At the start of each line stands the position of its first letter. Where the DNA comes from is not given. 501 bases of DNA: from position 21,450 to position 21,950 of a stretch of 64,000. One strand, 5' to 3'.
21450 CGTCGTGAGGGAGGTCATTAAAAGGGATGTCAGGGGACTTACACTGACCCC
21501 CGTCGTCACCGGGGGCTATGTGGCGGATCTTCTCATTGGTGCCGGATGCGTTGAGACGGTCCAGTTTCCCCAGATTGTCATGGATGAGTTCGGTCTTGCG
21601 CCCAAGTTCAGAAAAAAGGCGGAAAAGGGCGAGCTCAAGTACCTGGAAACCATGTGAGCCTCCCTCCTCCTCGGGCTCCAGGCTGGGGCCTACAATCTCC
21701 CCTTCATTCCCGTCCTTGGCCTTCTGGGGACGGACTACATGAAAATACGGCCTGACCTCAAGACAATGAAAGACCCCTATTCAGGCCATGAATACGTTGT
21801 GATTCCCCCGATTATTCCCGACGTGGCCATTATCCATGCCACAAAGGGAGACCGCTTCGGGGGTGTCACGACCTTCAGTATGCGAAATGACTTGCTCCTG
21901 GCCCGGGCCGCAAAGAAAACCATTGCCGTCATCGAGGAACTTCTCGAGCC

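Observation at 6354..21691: Three TGA-plus-hairpin sites in one window; two share a GGUCA apical loop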

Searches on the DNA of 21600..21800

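Call 13: search_rna_families(source=window, start=21600, end=21800, threshold=evalue, max_evalue=10, show_alignments=3)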
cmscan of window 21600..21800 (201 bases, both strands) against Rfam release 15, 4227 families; matches with E-value up to 10: 7.
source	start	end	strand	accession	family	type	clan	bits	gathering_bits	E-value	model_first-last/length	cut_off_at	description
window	21662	21754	+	RF02203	WT1-AS_1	Gene; lncRNA;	-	16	40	3.9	1-109/109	no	WT1 antisense RNA conserved region 1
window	21613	21677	-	RF01918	mir-1249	Gene; miRNA;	-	15.9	83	0.69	1-75/75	no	mir-1249 microRNA precursor family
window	21747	21787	-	RF03030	salivarius-1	Gene; sRNA;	-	13.8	50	3.5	1-56/56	no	salivarius-1 RNA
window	21612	21671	-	RF02712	EBER2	Gene; sRNA;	-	13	200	0.67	1-173/173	no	Epstein-Barr virus EBER2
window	21606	21674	-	RF02337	GlsR8_miR10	Gene; snRNA; snoRNA; CD-box;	-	12.9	100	4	1-70/70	no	Giardia snoRNA GlsR8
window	21697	21734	-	RF03537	Flavi_TBFV_SL6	Cis-reg;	-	11.9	38.3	5.4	1-45/45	no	Tick-borne Flavivirus short stem-loop SL6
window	21714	21727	-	RF01833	astro_FSE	Cis-reg; frameshift_element;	-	10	70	3.7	6-19/55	no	ribosomal frameshift site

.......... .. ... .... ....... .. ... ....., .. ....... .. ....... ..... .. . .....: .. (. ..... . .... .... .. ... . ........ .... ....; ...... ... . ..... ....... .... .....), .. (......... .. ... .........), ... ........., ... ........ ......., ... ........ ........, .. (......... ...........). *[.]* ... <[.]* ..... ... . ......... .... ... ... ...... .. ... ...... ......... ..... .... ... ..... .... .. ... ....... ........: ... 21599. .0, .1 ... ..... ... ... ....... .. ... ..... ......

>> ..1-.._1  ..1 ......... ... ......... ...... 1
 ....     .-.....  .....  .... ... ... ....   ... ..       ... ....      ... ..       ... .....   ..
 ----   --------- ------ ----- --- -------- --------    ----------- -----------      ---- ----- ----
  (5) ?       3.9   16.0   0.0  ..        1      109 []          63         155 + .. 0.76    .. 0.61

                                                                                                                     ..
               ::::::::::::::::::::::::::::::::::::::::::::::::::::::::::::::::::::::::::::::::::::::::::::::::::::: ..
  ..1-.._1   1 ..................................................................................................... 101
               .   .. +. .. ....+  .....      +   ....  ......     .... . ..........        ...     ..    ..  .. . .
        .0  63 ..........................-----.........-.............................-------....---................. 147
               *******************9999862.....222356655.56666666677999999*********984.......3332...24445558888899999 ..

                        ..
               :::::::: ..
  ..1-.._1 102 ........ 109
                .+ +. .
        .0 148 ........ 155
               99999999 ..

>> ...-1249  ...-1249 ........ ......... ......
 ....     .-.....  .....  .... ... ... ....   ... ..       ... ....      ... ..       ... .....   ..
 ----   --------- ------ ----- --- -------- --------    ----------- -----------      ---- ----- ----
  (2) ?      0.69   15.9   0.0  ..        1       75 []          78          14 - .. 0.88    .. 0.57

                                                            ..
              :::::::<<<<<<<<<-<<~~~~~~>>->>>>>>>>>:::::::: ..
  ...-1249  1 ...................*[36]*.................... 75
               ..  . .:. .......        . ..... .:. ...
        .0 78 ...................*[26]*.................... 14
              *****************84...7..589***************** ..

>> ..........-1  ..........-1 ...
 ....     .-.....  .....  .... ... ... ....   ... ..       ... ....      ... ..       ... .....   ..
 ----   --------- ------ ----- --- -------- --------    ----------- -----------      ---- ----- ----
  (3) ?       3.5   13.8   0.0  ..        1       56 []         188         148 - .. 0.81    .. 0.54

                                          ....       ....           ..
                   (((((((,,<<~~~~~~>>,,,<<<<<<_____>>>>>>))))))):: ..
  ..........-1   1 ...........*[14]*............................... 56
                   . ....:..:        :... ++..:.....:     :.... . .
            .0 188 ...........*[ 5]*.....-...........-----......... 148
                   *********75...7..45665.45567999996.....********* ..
